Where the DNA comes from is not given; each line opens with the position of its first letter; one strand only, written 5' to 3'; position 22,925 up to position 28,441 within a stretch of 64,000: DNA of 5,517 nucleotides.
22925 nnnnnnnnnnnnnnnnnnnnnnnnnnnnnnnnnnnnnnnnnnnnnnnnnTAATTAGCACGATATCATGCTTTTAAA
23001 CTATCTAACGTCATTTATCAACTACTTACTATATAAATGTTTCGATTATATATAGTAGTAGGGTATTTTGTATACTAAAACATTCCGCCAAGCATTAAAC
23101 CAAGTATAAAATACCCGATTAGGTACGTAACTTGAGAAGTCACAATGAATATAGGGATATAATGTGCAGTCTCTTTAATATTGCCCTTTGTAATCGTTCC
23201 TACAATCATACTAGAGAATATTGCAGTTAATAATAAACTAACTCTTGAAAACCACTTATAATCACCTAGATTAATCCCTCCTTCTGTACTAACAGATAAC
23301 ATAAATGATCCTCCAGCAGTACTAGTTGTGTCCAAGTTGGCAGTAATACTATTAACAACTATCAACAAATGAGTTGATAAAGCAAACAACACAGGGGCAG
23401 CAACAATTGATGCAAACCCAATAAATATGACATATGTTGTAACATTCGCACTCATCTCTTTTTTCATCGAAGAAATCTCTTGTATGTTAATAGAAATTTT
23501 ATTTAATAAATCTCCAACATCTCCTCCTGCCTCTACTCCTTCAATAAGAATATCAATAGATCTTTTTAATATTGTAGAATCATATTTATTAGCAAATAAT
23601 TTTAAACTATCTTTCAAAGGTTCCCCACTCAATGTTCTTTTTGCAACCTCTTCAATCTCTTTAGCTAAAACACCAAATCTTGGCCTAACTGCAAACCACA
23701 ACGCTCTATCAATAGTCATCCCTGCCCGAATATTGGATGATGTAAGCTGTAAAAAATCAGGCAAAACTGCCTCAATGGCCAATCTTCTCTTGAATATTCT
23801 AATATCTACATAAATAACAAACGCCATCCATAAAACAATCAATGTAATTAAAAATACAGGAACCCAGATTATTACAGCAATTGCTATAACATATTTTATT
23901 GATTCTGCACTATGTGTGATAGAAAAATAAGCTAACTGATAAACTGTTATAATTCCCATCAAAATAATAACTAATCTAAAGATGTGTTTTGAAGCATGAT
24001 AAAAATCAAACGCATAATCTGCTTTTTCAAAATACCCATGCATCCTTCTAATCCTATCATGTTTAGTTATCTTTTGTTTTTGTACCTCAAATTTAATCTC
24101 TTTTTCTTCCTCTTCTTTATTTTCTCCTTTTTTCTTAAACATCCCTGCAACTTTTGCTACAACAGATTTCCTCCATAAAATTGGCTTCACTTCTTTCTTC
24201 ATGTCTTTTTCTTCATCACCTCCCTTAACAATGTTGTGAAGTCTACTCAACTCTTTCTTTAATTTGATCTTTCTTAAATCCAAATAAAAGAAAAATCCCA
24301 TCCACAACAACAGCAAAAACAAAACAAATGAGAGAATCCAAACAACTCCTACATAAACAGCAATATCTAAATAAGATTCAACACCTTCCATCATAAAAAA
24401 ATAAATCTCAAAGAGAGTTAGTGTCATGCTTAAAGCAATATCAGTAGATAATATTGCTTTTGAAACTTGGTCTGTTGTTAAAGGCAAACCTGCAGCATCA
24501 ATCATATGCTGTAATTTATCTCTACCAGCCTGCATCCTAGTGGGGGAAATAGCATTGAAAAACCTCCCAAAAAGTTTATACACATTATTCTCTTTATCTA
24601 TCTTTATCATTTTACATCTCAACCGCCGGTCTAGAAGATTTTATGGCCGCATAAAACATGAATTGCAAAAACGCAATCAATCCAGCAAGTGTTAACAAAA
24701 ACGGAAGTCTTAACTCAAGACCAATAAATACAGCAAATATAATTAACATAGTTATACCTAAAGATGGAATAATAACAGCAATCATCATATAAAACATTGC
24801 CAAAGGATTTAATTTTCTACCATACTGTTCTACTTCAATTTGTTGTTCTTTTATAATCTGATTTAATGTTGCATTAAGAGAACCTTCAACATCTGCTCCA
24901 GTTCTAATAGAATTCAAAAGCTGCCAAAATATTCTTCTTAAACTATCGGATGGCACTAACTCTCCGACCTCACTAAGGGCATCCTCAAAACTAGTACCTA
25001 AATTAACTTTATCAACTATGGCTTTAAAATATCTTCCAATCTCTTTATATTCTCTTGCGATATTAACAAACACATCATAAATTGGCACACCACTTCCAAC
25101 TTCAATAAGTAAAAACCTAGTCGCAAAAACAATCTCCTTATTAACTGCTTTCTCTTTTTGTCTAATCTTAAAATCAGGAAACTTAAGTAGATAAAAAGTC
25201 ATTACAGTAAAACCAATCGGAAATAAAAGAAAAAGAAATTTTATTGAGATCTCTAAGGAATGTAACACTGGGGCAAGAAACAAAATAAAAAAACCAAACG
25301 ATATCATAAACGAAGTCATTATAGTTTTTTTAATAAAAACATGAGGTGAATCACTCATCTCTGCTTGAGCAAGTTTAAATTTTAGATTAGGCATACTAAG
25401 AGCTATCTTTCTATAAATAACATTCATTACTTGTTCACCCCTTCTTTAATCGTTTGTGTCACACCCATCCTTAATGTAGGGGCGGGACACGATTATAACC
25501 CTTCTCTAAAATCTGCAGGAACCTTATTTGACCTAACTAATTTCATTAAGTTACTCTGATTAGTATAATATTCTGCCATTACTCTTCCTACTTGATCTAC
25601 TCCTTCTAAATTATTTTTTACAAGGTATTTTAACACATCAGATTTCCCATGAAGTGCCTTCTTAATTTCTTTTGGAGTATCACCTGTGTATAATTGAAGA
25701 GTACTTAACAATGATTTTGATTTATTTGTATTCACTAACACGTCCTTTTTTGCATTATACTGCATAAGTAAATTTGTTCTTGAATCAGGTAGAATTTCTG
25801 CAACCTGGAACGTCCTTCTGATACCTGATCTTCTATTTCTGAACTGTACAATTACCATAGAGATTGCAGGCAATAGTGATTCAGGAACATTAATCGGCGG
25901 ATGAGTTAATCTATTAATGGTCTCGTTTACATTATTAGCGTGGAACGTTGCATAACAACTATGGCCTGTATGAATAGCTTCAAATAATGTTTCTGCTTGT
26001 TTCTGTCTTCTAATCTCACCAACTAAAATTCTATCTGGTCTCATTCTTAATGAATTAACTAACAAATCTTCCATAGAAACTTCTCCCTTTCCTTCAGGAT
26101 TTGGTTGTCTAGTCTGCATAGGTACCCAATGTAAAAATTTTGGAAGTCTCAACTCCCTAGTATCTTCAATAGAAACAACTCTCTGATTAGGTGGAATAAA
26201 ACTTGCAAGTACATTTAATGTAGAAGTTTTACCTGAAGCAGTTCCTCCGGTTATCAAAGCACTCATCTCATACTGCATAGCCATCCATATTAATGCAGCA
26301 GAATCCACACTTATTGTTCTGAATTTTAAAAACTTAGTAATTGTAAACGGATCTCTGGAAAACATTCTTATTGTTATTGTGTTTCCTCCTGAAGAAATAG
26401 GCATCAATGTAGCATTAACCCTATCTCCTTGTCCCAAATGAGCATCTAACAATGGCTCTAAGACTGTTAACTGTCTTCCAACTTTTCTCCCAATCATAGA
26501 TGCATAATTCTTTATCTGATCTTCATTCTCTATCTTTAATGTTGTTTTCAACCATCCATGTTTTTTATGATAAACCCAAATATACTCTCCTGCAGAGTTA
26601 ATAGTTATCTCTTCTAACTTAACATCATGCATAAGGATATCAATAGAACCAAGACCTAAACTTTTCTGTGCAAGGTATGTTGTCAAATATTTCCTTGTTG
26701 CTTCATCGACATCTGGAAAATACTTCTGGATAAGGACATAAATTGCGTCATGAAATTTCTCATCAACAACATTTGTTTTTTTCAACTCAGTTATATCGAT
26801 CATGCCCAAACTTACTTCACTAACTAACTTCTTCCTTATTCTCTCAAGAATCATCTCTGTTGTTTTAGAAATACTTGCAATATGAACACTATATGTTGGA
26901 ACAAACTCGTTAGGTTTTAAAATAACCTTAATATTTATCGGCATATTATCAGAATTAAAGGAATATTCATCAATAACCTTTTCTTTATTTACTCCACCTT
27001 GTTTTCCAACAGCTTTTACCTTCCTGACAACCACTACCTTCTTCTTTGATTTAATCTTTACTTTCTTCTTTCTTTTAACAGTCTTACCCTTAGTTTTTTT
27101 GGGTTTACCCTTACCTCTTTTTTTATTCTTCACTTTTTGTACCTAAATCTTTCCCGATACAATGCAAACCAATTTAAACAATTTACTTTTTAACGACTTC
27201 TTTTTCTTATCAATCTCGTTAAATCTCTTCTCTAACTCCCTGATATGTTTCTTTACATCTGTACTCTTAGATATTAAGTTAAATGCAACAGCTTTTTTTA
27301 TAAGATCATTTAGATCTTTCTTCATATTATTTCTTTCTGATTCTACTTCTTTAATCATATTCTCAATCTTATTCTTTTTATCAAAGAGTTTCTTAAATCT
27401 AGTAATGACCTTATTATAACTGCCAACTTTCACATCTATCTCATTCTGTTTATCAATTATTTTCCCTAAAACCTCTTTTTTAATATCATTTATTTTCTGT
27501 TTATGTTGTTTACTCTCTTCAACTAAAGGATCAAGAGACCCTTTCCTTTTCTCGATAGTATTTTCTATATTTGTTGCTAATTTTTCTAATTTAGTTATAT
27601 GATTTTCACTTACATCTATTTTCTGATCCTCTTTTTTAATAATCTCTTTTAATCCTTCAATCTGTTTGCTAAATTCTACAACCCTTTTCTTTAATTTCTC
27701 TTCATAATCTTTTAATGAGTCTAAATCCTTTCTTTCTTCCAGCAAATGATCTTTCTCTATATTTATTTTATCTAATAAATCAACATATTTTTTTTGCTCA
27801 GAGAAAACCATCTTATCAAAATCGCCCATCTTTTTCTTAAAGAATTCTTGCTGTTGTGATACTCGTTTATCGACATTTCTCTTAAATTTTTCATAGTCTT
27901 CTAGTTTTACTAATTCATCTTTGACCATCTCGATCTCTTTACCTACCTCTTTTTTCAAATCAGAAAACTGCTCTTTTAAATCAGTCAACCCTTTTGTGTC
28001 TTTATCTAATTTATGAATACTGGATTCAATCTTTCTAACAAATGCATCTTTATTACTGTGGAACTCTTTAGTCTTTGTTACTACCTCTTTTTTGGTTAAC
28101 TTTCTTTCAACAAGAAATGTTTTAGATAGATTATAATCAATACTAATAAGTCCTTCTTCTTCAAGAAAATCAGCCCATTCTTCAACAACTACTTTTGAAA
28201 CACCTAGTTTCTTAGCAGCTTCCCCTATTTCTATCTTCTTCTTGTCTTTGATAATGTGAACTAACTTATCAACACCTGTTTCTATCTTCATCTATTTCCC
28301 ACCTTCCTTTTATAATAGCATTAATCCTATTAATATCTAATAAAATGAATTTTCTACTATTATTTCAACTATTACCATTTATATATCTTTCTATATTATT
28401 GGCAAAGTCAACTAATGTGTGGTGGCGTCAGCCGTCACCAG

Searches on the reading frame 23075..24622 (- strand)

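Call 36: search_protein_families(library=pfam, proteins=[window:23075-24622:-], max_evalue=0.00001)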
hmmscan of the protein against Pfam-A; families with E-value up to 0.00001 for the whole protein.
window:23075-24622:- (515 aa): 1 family
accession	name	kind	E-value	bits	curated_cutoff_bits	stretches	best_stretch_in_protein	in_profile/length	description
PF00482.28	T2SSF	-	7e-15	55.5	25.2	1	290-415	1-123/125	Type II secretion system (T2SS), protein F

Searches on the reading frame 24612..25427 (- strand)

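Call 36: search_protein_families(library=pfam, proteins=[window:24612-25427:-], max_evalue=0.00001)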
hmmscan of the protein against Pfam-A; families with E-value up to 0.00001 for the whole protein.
window:24612-25427:- (271 aa): 1 family
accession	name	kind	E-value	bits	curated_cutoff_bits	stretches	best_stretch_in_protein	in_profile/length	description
PF00482.28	T2SSF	-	8e-16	58.6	25.2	1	103-227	2-124/125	Type II secretion system (T2SS), protein F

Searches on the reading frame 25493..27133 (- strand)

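Call 36: search_protein_families(library=pfam, proteins=[window:25493-27133:-], max_evalue=0.00001)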
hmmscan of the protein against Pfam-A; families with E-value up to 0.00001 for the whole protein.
window:25493-27133:- (546 aa): 1 family
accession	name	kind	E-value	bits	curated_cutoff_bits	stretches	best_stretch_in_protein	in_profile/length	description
PF00437.27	T2SSE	-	2.7e-35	122.1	24.9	1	232-414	76-260/370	Type II/IV secretion system protein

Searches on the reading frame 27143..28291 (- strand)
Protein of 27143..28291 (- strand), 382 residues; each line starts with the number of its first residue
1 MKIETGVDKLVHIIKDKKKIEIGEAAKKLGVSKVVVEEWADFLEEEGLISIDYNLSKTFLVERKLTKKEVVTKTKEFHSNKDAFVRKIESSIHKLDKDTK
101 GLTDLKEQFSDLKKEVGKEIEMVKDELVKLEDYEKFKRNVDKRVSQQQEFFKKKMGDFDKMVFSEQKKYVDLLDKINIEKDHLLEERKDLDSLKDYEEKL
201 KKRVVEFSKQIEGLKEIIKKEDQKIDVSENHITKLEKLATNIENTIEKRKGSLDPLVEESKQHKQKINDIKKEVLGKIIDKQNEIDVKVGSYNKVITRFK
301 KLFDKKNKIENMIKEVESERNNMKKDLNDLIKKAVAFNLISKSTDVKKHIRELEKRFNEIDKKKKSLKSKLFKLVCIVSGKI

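Call 12: search_protein_families(library=pfam, proteins=[window:27143-28291:-])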
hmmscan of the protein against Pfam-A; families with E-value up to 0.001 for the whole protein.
window:27143-28291:- (382 aa): 0 families

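Call 41: search_protein_families(library=ncbifam, proteins=[window:27143-28291:-], max_evalue=0.01)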
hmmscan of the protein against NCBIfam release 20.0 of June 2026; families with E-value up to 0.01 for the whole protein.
window:27143-28291:- (382 aa): 10 families
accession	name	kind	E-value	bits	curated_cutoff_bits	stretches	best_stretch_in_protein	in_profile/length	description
TIGR02168.1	SMC_prok_B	equivalog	9.9e-07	26.9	567.35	1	65-325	263-522/1181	chromosome segregation protein SMC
NF045487.1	ASRP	equivalog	0.00014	20.7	300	1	168-301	129-270/593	archaea-specific SMC-related protein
TIGR02169.1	SMC_prok_A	equivalog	0.0002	19.2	729.4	1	143-371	679-899/1165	chromosome segregation protein SMC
TIGR04527.1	mycoplas_twoTM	subfamily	0.00072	19.3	125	0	196-289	34-130/248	MG_279/MG_280 family protein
NF040660.1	mycolic_MTase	equivalog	0.0015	18.1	390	1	89-163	76-151/283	cyclopropane mycolic acid synthase family methyltransferase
NF041751.2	sbcc_Staph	equivalog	0.0018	16.3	920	1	188-381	654-845/1007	exonuclease subunit SbcC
NF038350.1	taxis_HmpF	equivalog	0.0045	15.4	200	1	192-373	104-282/553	pilus motility taxis protein HmpF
NF002572.0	PRK02224.1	equivalog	0.0062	14.9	1087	0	68-368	236-522/888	DNA double-strand break repair ATPase Rad50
NF003034.1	PRK03918.1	equivalog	0.0081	14.2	700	0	121-371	172-414/878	DNA double-strand break repair ATPase Rad50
NF033930.1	pneumo_PspA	exception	0.0095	14.7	850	0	79-365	58-358/659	pneumococcal surface protein A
